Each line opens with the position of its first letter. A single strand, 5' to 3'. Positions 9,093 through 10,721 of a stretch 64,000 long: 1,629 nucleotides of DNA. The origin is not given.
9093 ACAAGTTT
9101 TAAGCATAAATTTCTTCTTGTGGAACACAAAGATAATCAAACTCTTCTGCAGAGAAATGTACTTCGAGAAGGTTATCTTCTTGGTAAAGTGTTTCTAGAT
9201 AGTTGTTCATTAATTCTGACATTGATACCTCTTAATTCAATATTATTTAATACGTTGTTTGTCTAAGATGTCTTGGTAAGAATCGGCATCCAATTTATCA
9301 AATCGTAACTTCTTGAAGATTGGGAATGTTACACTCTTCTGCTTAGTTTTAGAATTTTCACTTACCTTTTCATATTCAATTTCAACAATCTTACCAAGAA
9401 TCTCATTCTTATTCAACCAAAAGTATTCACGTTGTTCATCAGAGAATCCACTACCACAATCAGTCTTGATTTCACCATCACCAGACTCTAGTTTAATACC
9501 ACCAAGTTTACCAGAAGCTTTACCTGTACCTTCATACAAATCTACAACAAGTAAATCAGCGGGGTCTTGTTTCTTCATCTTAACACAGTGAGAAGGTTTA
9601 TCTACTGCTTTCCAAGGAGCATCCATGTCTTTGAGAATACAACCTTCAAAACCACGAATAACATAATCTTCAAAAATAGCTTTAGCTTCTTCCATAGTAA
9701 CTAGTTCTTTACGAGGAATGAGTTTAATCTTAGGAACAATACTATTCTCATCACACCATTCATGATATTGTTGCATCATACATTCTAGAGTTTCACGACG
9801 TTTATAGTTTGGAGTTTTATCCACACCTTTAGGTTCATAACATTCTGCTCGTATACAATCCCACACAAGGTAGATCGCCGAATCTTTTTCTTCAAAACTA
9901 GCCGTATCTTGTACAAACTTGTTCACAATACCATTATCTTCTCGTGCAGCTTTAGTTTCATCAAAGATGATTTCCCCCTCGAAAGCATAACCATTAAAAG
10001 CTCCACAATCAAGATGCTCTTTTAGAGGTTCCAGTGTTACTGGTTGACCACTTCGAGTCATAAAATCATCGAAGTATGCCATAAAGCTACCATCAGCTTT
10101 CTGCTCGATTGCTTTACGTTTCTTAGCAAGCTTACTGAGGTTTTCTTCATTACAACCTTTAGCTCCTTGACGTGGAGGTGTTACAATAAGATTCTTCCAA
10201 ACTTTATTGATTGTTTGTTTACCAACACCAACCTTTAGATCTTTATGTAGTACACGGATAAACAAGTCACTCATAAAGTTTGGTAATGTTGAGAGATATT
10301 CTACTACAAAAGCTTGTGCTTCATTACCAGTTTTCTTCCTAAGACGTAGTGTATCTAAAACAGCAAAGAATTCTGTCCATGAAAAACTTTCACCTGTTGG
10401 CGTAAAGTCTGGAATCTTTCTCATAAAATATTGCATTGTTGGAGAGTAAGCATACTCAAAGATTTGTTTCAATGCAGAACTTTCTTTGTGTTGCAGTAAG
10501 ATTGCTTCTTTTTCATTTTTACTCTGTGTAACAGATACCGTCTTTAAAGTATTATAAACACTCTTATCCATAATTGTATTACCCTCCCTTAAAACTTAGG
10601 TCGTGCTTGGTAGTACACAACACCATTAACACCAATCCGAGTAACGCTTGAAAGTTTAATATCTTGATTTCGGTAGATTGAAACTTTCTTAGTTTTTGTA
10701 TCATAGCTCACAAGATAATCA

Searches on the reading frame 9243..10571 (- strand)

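Call 97: search_protein_families(library=pfam, proteins=[window:9243-10571:-], max_evalue=0.001)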
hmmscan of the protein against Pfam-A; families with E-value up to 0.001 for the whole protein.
window:9243-10571:- (442 aa): 2 families
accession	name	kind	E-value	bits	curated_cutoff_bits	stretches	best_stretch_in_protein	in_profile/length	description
PF01068.26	DNA_ligase_A_M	-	5.9e-10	39.6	26.2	1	142-333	11-204/204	ATP dependent DNA ligase domain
PF14743.12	DNA_ligase_OB_2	-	2.8e-08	34.1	28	1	347-423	1-66/66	DNA ligase OB-like domain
